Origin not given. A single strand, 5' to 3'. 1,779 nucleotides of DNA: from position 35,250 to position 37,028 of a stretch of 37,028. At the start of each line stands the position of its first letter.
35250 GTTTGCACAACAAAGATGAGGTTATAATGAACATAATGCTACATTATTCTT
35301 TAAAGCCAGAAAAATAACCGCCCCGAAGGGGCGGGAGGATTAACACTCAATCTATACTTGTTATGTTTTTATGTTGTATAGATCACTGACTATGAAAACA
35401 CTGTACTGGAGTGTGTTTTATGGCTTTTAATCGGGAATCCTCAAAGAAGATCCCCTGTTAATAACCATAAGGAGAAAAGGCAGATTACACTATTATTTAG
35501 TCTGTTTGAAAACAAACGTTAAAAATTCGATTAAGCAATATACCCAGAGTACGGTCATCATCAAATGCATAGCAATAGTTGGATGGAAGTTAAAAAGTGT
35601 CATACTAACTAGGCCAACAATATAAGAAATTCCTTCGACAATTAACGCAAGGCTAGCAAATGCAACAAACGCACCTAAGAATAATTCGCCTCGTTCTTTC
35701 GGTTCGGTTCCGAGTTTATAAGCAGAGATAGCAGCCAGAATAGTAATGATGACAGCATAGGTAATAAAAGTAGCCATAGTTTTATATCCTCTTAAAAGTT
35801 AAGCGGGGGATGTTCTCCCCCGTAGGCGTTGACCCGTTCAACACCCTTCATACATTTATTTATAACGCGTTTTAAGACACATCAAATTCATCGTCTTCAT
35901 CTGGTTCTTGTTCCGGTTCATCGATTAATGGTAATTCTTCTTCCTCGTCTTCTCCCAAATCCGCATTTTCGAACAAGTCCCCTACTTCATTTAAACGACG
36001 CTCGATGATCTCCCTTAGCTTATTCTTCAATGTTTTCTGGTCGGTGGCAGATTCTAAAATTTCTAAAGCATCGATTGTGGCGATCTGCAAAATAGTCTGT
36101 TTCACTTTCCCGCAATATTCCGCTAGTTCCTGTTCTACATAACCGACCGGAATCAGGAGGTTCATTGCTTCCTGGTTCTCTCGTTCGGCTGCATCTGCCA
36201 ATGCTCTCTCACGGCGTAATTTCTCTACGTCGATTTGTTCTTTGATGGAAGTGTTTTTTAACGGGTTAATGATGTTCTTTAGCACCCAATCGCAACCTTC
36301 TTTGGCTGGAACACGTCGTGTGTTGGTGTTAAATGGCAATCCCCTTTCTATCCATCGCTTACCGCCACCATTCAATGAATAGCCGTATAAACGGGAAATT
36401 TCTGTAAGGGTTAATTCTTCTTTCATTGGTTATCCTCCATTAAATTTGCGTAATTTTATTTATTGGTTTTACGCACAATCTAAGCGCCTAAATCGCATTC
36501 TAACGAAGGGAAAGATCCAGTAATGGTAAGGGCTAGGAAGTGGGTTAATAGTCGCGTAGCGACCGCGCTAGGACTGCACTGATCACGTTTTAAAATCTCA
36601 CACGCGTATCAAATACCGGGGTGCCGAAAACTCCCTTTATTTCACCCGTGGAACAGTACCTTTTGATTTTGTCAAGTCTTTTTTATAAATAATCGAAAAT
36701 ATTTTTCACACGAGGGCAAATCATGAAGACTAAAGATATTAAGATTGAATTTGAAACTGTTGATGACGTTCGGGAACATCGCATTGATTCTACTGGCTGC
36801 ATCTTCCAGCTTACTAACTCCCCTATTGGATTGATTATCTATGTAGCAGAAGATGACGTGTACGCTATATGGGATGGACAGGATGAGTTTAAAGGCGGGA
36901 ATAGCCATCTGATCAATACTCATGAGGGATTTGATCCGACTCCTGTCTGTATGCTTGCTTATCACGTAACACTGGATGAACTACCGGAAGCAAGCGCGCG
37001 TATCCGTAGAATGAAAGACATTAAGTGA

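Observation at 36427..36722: Candidate cos region upstream of the Nu1-like gene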

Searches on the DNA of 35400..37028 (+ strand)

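Call 4: search_dna_similar(query=window:35400-37028:+, collection=phages, mode=near, max_rows=30)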
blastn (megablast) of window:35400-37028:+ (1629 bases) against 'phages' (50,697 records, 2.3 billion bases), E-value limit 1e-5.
No match.

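Call 17: search_dna_similar(query=window:35800-37028:+, collection=ecoli_genomes, mode=near, max_rows=25)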
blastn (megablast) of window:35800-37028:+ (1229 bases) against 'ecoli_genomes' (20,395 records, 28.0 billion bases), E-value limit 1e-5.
Records with a match: 63; places in all: 65; records where one place covers at least 80% of the query: 20.
Genomes with a match: 63 of 5426; with a place that covers at least 80% of the query: 20. Places per genome that has any: lowest 1, median 1, highest 2. On chromosomes: 65 places; on plasmids: 0.
Best place of each record, by identity: 95-99% 1; 90-95% 42; 80-90% 20.
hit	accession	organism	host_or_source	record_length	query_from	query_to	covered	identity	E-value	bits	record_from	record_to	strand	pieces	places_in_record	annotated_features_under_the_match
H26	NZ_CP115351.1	Escherichia coli strain CUVET21-37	cat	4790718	1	1229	100%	93.9%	0e+0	1857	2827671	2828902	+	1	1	hypothetical protein (x2)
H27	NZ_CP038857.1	Escherichia coli strain PigCaeca_2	pig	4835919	3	1229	100%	93.7%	0e+0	1842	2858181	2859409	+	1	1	hypothetical protein (x2)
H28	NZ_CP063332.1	Escherichia coli strain BS74R-D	Homo sapiens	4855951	1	1229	100%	93.5%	0e+0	1829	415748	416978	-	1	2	hypothetical protein (x2)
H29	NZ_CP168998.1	Escherichia coli strain UTAK-14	Veal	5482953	1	1229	100%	93.5%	0e+0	1827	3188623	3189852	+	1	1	hypothetical protein (x2)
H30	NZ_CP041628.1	Escherichia coli strain PE15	pig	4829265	3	1229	100%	93.5%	0e+0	1825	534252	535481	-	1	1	hypothetical protein (x2)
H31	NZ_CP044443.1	Escherichia coli strain HeN100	-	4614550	3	1229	100%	93.5%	0e+0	1825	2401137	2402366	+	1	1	hypothetical protein (x2)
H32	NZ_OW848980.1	Escherichia coli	Homo sapiens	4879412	1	1229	100%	92.5%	0e+0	1759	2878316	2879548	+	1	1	hypothetical protein (x2)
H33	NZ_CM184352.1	Escherichia coli strain ES2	Aquarana catesbeiana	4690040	1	1229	100%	91.3%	0e+0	1672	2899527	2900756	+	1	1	hypothetical protein (x2)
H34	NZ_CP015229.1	Escherichia coli strain 06-00048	alfalfa sprout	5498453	3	1229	100%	90.4%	0e+0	1607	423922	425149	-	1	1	hypothetical protein (x2)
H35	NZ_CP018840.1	Escherichia coli strain KSC64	porcine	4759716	1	1229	100%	90.2%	0e+0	1596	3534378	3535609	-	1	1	hypothetical protein (x2)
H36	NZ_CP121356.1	Escherichia coli strain rl0044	Sus scrofa domesticus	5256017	1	1229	100%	90.2%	0e+0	1598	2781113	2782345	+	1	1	hypothetical protein (x2)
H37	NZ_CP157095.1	Escherichia coli strain UTME-12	Sus scrofa domesticus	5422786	1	1229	100%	90.1%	0e+0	1587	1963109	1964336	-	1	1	hypothetical protein (x2)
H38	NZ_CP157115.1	Escherichia coli strain UTME-8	Sus scrofa domesticus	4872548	1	1229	100%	89.9%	0e+0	1578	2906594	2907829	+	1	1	hypothetical protein (x2)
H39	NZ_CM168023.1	Escherichia coli strain PEC41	Sus scrofa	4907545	3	1229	100%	90.0%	0e+0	1580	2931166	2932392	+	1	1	hypothetical protein (x2)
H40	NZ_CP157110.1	Escherichia coli strain UTME-9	Sus scrofa domesticus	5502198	1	1229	100%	89.3%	0e+0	1533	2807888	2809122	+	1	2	hypothetical protein (x2)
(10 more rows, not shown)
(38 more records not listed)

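Call 44: search_rna_families(source=window, start=36300, end=36800, threshold=evalue, max_evalue=10)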
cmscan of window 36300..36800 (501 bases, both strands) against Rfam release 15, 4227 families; matches with E-value up to 10: 0.
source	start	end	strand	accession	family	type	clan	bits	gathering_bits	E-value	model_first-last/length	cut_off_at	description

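Call 57: search_dna_similar(query=window:36427-36690:+, collection=ecoli_genomes, mode=distant, max_rows=40, rows=spread, max_evalue=0.001)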
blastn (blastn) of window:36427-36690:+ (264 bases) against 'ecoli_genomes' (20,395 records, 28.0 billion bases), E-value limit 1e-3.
Records with a match: 61; places in all: 63; records where one place covers at least 80% of the query: 58.
Genomes with a match: 61 of 5426; with a place that covers at least 80% of the query: 58. Places per genome that has any: lowest 1, median 1, highest 2. On chromosomes: 63 places; on plasmids: 0.
Best place of each record, by identity: 95-99% 17; 90-95% 18; 80-90% 25; 60-80% 1.
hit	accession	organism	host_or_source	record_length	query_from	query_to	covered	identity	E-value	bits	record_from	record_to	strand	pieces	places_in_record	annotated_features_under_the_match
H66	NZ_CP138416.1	Escherichia coli strain 39EVA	Homo sapiens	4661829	1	264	100%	98.9%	3e-127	463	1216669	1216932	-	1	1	none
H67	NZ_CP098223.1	Escherichia coli strain Z0117EC0005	Canis lupus familiaris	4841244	1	264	100%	97.3%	8e-122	445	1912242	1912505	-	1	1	none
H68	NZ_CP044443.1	Escherichia coli strain HeN100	-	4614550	1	264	100%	97.3%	8e-122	445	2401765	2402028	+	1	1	none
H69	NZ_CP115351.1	Escherichia coli strain CUVET21-37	cat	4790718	1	264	100%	95.8%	2e-116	427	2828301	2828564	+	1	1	none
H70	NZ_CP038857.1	Escherichia coli strain PigCaeca_2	pig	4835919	1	264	100%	95.1%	1e-113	418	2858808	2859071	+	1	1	none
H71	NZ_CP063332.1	Escherichia coli strain BS74R-D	Homo sapiens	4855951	1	264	100%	93.9%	7e-110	405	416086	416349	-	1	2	none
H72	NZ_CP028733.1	Escherichia coli strain H2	Homo sapiens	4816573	1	250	95%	98.8%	1e-119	438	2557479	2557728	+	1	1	none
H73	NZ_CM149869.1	Escherichia coli strain HCP5S3_I4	Sus scrofa domesticus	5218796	1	250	95%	98.4%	1e-118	434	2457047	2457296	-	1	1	none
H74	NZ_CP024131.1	Escherichia coli strain 14EC007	clinical patient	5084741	1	258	98%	95.0%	5e-111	408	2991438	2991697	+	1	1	none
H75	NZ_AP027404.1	Escherichia coli strain EC416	Sus scrofa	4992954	1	254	96%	95.3%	7e-110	406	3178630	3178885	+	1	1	none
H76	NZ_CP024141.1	Escherichia coli strain 14EC029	clinical patient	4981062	1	250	95%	96.8%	4e-113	416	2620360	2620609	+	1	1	none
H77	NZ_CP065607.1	Escherichia coli strain FDAARGOS_946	missing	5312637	1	250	95%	96.0%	2e-110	407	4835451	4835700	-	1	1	none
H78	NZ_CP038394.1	Escherichia coli O55:H7 strain DEC5A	Homo sapiens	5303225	1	250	95%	96.0%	2e-110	407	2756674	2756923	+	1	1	none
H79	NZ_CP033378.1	Escherichia coli strain L73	goose anus swab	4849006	1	254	96%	94.5%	3e-107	396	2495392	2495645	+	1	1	none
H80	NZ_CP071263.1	Escherichia coli strain MEI003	Outdoors environment of a veterinary ...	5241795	1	250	95%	95.6%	1e-107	398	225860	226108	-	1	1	none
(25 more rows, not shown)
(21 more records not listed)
